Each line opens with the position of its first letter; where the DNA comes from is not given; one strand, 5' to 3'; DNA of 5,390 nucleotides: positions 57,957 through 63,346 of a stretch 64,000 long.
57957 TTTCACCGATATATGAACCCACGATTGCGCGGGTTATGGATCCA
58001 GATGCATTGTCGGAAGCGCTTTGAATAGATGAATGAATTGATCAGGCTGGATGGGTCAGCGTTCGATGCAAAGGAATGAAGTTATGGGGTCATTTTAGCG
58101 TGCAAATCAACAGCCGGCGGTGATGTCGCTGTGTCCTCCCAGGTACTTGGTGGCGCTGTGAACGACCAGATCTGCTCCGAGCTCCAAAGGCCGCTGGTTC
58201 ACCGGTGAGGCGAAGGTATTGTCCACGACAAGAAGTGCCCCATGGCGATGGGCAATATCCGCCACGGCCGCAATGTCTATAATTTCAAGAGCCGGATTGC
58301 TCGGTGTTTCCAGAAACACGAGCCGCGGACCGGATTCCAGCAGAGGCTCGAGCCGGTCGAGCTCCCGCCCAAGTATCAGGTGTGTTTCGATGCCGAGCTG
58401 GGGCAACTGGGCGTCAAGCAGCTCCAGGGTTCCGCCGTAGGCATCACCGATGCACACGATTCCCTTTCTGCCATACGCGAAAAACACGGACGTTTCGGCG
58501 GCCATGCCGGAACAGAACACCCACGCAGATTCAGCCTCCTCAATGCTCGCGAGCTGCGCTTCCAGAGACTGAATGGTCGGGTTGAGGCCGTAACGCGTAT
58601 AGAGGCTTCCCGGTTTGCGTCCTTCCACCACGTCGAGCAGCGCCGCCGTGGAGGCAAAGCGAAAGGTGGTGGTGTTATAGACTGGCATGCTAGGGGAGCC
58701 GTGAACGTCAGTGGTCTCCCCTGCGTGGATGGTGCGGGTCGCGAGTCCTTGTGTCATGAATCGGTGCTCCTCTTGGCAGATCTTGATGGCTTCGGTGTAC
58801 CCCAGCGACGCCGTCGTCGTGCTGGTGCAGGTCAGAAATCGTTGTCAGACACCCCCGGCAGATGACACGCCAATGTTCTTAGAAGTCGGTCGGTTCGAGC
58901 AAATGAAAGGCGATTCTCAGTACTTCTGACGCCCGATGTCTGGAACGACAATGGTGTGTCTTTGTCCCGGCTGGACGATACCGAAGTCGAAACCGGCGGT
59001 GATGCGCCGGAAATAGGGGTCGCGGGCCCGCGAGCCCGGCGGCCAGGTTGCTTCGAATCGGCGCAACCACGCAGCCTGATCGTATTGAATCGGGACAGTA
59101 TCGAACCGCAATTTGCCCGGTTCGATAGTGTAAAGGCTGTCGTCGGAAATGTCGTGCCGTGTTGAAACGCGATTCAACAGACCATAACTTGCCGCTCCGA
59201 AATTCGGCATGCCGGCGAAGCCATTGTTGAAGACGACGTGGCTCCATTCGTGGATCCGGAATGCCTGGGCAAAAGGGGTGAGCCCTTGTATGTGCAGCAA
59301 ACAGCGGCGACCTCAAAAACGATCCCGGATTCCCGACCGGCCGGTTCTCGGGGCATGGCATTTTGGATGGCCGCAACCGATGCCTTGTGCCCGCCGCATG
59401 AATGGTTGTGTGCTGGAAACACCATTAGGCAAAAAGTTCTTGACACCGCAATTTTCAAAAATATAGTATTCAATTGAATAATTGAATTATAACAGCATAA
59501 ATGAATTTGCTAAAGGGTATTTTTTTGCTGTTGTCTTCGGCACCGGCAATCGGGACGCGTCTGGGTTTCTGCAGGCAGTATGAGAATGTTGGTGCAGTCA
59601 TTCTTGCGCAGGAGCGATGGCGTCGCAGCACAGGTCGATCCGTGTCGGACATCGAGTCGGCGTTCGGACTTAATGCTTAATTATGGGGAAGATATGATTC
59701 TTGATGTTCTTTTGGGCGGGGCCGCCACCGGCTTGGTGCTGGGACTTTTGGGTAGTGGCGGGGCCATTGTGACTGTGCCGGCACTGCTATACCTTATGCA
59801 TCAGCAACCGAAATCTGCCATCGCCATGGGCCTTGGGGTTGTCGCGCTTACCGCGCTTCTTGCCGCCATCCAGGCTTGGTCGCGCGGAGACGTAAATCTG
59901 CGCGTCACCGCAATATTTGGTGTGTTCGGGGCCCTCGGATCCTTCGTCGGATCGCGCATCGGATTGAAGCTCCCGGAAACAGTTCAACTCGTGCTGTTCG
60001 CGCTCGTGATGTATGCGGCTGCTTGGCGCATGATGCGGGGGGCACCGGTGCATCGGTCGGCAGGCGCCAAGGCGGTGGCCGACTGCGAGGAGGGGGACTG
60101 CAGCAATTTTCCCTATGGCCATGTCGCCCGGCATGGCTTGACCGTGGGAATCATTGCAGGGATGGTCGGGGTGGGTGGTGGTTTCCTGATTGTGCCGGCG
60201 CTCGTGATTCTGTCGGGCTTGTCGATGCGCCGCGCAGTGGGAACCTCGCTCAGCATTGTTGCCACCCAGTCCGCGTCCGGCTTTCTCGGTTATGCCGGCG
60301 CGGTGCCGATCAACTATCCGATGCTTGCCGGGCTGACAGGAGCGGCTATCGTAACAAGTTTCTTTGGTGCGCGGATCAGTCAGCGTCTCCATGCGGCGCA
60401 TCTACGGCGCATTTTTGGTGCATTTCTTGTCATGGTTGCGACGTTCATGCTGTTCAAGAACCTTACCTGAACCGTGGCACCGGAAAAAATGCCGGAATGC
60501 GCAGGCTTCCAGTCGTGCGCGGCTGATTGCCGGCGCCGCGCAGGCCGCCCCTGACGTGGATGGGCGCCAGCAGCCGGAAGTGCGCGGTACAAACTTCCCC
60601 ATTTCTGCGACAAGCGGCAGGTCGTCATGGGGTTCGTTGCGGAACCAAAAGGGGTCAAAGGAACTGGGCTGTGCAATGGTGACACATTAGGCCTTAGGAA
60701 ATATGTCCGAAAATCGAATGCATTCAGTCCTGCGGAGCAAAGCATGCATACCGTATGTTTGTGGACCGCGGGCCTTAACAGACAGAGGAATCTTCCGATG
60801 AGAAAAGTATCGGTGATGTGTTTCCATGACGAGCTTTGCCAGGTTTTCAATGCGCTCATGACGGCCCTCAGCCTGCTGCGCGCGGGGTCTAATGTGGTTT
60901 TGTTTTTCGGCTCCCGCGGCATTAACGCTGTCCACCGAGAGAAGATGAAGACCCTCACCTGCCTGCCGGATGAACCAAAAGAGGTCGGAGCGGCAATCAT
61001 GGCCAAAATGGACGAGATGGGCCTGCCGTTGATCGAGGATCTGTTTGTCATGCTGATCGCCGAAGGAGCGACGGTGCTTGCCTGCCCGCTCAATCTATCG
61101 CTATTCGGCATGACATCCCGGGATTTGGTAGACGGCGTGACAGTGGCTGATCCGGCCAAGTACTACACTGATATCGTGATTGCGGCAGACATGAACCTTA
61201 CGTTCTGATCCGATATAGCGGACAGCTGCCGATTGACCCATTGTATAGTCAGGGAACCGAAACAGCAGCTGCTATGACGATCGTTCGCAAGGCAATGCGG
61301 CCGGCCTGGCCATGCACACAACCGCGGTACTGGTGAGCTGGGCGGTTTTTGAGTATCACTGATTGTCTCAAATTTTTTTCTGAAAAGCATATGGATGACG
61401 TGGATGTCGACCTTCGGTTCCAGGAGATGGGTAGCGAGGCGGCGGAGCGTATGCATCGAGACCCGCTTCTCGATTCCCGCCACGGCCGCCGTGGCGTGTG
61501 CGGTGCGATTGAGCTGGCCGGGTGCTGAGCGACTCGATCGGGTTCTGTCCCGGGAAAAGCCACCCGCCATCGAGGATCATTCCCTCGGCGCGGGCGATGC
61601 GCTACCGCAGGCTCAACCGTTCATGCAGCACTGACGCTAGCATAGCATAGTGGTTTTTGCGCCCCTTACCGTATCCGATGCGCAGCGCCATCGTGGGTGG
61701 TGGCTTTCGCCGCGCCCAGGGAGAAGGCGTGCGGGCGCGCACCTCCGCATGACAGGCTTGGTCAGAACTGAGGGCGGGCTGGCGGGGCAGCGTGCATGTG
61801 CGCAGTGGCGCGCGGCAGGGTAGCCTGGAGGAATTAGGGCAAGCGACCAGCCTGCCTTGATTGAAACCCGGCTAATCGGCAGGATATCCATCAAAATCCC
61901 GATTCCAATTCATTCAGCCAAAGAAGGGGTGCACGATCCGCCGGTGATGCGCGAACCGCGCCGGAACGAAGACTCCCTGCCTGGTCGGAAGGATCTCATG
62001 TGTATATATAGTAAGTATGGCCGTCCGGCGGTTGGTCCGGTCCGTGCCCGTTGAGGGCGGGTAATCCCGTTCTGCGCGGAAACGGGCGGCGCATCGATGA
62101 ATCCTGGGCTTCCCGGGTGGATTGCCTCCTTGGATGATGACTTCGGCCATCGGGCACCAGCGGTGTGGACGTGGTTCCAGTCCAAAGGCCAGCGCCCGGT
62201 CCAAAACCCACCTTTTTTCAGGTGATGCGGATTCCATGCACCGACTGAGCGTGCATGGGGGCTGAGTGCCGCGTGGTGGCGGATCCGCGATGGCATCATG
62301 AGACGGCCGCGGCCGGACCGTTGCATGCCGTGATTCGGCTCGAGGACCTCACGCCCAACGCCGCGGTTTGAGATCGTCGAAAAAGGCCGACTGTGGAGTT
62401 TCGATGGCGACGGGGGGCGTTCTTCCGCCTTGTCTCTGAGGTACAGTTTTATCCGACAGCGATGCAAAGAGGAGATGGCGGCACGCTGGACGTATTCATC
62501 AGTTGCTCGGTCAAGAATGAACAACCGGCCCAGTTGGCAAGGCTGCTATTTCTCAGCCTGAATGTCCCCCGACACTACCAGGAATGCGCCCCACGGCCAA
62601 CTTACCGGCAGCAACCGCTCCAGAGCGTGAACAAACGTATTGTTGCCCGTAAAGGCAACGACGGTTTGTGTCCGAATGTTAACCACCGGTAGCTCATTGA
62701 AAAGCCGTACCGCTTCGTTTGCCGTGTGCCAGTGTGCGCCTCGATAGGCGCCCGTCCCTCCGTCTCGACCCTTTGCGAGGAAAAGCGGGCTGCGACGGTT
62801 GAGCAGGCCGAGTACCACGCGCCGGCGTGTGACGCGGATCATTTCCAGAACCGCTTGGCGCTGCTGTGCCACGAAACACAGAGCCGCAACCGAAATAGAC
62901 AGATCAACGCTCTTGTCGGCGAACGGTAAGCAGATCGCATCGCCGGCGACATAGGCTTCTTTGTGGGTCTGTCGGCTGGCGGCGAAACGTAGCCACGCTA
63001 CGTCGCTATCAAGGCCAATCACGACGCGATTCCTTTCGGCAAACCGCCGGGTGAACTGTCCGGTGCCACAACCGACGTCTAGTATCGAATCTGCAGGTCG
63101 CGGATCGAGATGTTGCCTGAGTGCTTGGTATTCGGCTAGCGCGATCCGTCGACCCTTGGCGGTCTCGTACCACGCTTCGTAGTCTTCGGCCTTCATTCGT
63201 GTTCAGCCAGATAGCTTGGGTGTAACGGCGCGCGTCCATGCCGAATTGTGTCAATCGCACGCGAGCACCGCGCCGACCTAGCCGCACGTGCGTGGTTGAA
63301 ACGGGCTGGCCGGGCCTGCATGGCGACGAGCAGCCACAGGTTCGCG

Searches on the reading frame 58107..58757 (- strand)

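Call 3: search_protein_families(library=pfam, proteins=[window:58107-58757:-], max_evalue=0.01)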
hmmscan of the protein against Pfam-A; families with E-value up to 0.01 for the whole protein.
window:58107-58757:- (216 aa): 3 families
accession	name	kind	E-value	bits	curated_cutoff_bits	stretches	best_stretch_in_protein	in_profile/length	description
PF01053.26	Cys_Met_Meta_PP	-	1.9e-63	214.8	27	1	7-216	2-210/381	Cys/Met metabolism PLP-dependent enzyme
PF00266.25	Aminotran_5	-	5.9e-05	22.6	21.5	1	132-207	128-204/371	Aminotransferase class-V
PF00155.27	Aminotran_1_2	-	0.00061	19.5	19.7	1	133-188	130-194/361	Aminotransferase class I and II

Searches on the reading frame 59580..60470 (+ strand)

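Call 57: search_protein_families(library=pfam, proteins=[window:59580-60470:+], max_evalue=0.001)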
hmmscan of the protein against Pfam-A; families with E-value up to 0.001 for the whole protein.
window:59580-60470:+ (296 aa): 1 family
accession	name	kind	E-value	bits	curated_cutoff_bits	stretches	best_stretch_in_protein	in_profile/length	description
PF01925.25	TauE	-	9.9e-45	153.5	32.6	1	44-290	2-237/237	Sulfite exporter TauE/SafE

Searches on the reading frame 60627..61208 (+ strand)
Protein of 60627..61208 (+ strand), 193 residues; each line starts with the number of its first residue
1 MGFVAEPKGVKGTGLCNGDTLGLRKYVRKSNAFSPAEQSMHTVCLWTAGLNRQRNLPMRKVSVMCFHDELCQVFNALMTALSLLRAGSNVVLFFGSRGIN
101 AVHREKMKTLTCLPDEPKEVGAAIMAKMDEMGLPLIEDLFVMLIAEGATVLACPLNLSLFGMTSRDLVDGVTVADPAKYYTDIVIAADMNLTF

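Call 57: search_protein_families(library=pfam, proteins=[window:60627-61208:+], max_evalue=0.001)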
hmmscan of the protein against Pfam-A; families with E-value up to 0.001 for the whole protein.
window:60627-61208:+ (193 aa): 1 family
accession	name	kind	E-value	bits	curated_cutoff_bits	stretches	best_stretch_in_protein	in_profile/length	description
PF13686.11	DrsE_2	-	4.9e-10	40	25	1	123-191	87-155/156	DsrE/DsrF/DrsH-like family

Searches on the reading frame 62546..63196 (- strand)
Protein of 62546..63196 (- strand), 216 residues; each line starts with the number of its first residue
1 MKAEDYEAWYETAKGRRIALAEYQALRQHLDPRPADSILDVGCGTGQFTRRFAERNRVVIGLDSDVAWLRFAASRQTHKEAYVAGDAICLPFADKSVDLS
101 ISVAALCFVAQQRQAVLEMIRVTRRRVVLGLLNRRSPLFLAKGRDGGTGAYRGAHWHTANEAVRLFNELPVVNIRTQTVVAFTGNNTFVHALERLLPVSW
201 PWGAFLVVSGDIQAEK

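Call 57: search_protein_families(library=pfam, proteins=[window:62546-63196:-], max_evalue=0.001)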
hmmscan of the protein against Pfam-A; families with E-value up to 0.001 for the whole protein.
window:62546-63196:- (216 aa): 9 families
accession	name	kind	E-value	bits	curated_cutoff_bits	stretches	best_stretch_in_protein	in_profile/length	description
PF08241.18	Methyltransf_11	-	1.7e-17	64.3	21.2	1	39-125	1-89/95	Methyltransferase domain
PF13649.12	Methyltransf_25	-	8.8e-15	55.6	27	1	38-124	1-94/97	Methyltransferase domain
PF13847.12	Methyltransf_31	-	9.1e-11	42.1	27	1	34-128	3-106/145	Methyltransferase domain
PF08242.18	Methyltransf_12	-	3.6e-07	31.3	30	1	39-121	1-89/98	Methyltransferase domain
PF01209.24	Ubie_methyltran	-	8.3e-05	22.5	20.1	1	32-124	45-144/233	ubiE/COQ5 methyltransferase family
PF08003.17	Methyltransf_9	-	0.00011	21.7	23.8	1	23-80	104-163/315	Protein of unknown function (DUF1698)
PF24675.1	NpmA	-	0.00016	21.5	60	1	17-80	7-71/214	16S rRNA (adenine(1408)-N(1))-methyltransferase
PF07021.18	MetW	-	0.00031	20.9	21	1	34-160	13-142/193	Methionine biosynthesis protein MetW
PF13489.12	Methyltransf_23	-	0.0004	20.6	27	1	27-66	13-54/164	Methyltransferase domain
